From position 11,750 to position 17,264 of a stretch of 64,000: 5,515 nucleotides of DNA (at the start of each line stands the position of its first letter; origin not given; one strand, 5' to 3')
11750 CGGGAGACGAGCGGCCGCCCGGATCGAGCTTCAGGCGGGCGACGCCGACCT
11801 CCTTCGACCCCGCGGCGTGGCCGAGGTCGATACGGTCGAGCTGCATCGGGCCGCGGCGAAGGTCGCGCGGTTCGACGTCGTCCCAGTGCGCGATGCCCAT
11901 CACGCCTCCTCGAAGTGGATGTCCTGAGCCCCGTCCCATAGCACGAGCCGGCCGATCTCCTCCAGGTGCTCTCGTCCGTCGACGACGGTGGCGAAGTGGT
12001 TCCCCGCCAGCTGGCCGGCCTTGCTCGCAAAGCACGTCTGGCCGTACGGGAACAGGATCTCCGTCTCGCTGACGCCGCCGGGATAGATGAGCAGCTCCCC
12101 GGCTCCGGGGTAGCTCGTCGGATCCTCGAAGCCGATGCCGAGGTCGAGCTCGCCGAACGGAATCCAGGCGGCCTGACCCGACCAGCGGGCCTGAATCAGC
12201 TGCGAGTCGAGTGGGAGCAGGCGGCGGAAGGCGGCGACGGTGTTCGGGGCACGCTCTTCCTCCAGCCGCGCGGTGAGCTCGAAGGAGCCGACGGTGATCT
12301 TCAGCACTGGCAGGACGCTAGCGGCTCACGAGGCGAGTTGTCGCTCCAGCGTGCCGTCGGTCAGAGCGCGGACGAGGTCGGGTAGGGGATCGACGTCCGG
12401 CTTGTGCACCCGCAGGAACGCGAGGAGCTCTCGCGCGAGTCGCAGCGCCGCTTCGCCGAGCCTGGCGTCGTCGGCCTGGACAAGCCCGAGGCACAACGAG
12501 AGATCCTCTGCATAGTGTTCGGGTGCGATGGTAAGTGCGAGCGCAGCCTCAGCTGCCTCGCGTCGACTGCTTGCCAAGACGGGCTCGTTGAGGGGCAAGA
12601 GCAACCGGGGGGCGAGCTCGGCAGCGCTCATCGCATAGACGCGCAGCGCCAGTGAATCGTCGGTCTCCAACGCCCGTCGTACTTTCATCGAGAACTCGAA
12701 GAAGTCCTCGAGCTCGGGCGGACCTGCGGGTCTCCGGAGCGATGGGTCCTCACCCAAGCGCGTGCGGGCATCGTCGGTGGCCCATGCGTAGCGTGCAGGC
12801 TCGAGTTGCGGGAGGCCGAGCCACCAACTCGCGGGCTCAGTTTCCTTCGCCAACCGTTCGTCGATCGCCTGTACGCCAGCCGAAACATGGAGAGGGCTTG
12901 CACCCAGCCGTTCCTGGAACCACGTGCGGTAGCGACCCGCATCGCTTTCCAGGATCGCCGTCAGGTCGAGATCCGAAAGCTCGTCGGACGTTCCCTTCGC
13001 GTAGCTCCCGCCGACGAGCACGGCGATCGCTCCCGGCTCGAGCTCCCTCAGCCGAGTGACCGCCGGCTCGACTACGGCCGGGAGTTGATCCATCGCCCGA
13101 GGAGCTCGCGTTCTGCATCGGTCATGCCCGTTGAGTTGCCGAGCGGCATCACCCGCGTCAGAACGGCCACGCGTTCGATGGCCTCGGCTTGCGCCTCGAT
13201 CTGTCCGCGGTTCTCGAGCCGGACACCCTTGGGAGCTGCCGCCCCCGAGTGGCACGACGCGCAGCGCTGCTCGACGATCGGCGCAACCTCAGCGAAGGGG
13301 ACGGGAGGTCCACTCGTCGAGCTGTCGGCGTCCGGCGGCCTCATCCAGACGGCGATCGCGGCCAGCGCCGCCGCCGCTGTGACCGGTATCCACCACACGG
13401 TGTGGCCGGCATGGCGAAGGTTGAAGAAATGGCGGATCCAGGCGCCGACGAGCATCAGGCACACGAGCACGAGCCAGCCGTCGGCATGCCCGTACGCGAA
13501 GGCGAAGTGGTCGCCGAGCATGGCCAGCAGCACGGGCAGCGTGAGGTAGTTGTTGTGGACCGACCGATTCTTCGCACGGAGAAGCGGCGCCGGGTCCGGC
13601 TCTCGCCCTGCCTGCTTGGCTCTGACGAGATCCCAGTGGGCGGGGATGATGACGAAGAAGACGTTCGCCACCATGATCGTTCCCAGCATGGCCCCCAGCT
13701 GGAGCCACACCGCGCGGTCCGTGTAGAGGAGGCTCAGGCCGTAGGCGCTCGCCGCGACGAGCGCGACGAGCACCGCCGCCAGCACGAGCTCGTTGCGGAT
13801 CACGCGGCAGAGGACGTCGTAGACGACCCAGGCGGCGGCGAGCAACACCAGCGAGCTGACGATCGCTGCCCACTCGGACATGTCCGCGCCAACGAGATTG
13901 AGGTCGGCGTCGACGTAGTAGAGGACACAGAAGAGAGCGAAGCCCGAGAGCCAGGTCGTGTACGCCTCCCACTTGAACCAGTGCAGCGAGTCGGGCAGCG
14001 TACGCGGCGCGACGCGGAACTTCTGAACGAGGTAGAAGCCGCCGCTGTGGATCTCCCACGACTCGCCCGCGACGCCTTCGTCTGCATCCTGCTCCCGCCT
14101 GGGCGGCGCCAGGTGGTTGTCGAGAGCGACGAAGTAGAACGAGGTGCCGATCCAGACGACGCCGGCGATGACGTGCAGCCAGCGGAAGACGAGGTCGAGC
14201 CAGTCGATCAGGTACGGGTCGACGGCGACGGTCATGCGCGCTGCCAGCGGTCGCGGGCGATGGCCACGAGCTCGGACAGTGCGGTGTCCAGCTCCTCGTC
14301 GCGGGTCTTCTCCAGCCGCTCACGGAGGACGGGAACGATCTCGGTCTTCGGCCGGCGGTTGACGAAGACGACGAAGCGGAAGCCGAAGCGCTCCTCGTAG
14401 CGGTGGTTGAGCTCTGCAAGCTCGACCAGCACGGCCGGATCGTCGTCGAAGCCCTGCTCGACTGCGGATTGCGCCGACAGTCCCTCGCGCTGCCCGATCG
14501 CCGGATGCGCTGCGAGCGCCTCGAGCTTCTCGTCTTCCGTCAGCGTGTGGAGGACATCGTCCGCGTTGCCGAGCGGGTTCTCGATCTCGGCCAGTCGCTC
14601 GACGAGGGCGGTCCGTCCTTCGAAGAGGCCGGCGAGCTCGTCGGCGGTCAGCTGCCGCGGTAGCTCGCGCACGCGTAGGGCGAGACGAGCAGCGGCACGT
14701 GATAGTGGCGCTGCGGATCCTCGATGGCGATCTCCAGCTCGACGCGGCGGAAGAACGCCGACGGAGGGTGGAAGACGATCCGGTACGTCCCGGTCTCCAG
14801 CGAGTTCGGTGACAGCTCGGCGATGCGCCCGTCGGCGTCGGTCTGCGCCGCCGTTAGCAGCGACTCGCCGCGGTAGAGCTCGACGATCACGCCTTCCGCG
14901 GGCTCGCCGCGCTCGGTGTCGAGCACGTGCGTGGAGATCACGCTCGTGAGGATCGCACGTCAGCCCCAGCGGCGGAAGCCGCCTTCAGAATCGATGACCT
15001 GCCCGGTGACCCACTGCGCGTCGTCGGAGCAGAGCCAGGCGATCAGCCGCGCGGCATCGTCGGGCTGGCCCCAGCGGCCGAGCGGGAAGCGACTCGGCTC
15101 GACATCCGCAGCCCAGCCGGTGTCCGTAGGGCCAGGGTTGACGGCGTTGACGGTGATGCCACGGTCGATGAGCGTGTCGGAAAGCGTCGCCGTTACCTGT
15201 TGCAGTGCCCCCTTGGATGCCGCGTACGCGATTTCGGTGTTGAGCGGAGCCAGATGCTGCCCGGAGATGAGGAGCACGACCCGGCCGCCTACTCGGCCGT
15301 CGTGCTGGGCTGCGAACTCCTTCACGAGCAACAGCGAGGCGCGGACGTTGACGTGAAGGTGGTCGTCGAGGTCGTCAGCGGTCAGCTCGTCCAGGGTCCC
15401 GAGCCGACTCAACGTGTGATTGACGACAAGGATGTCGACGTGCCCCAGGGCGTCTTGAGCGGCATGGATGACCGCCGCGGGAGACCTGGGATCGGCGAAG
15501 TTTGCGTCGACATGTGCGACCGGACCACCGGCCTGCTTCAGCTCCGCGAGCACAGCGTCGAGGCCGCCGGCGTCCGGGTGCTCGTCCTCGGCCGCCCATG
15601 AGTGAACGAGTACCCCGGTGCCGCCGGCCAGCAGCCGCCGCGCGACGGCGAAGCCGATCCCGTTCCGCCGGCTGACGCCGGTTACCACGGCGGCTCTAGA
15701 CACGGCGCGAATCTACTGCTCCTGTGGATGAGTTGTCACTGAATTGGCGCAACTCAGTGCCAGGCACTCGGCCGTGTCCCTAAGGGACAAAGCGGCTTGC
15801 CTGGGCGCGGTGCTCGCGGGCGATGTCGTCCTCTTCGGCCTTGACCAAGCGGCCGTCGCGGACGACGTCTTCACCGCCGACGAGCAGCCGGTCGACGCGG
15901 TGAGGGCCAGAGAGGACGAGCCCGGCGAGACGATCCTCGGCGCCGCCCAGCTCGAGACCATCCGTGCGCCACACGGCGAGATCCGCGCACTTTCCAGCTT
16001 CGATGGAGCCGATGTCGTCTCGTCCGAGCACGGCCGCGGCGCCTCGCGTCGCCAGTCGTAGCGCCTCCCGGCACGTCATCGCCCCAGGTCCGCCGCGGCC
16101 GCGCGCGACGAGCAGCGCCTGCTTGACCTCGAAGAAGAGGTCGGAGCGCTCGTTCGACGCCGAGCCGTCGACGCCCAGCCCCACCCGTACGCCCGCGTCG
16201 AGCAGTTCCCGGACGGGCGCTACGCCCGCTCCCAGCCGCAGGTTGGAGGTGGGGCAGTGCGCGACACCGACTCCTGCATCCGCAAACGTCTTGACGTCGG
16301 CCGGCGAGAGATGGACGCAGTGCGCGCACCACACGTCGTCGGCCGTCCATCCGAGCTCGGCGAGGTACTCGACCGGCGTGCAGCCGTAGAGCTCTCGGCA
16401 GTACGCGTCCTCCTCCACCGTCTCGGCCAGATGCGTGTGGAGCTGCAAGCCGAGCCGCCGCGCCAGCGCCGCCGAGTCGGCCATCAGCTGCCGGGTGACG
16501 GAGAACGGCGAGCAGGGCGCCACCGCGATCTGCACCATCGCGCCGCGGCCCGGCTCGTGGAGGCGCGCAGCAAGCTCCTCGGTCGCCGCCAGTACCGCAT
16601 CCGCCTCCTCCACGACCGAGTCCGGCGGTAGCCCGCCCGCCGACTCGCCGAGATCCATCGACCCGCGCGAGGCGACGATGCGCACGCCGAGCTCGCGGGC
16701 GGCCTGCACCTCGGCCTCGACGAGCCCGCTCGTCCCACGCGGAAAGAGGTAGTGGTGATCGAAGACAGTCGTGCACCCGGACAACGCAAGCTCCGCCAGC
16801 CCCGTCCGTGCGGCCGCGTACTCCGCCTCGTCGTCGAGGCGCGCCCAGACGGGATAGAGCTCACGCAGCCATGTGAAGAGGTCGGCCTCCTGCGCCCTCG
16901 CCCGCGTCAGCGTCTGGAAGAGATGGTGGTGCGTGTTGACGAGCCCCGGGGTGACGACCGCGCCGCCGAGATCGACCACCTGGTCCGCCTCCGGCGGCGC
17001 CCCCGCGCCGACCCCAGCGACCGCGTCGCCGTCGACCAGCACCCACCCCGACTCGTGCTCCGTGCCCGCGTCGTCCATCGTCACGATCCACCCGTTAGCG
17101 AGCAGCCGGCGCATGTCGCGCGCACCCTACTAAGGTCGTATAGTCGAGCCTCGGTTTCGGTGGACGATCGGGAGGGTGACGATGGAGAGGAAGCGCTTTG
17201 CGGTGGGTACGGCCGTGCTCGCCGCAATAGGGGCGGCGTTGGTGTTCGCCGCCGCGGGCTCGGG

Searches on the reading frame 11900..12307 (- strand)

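Call 39: search_protein_families(library=pfam, proteins=[window:11900-12307:-], max_evalue=0.00001)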
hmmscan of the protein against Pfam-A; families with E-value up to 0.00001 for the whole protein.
window:11900-12307:- (135 aa): 1 family
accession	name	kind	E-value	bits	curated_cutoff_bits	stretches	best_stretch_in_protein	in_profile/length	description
PF12903.12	DUF3830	-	3.9e-30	105.2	26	1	4-132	3-141/143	Protein of unknown function (DUF3830)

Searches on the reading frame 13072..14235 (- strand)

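Call 39: search_protein_families(library=pfam, proteins=[window:13072-14235:-], max_evalue=0.00001)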
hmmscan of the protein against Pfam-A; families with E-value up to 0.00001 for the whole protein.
window:13072-14235:- (387 aa): 1 family
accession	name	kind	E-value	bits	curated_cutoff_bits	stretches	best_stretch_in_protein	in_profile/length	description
PF06181.16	Urate_ox_N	-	2.2e-115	385.6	26.9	1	8-298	2-294/295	Urate oxidase N-terminal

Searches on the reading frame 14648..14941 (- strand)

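Call 39: search_protein_families(library=pfam, proteins=[window:14648-14941:-], max_evalue=0.00001)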
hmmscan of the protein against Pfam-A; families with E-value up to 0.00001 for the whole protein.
window:14648-14941:- (97 aa): 1 family
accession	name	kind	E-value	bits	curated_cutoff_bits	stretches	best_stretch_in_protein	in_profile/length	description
PF00576.27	Transthyretin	-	1.4e-24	87.2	25.3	1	2-96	1-109/109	HIUase/Transthyretin family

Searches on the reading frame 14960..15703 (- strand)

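Call 39: search_protein_families(library=pfam, proteins=[window:14960-15703:-], max_evalue=0.00001)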
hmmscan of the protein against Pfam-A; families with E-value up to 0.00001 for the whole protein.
window:14960-15703:- (247 aa): 2 families
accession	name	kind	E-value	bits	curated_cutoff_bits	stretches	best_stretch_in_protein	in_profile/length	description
PF13561.12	adh_short_C2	-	4.9e-36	124.9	27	1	9-243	1-235/236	Enoyl-(Acyl carrier protein) reductase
PF00106.31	adh_short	-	2.6e-34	118.9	26.6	1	4-202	2-191/195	short chain dehydrogenase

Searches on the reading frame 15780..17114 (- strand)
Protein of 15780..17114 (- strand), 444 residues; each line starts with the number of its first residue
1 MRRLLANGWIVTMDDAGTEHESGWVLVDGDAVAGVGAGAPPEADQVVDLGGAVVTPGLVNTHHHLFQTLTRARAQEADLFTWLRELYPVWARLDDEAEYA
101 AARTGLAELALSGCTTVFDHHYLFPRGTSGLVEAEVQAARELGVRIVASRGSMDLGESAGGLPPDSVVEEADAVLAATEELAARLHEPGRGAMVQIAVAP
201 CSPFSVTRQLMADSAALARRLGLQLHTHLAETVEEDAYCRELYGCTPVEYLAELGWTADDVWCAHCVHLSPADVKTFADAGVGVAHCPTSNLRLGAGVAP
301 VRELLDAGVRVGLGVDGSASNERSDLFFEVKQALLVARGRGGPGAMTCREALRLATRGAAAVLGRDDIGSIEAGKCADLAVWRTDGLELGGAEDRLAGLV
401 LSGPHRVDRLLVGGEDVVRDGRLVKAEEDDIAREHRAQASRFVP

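Call 39: search_protein_families(library=pfam, proteins=[window:15780-17114:-], max_evalue=0.00001)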
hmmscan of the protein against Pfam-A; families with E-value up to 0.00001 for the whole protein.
window:15780-17114:- (444 aa): 2 families
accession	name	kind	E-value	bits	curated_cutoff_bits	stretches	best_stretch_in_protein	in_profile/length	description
PF01979.26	Amidohydro_1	-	1e-63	216.1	25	1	53-384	1-320/345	Amidohydrolase family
PF07969.17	Amidohydro_3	-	3e-25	90.1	29.7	1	84-421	147-468/472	Amidohydrolase family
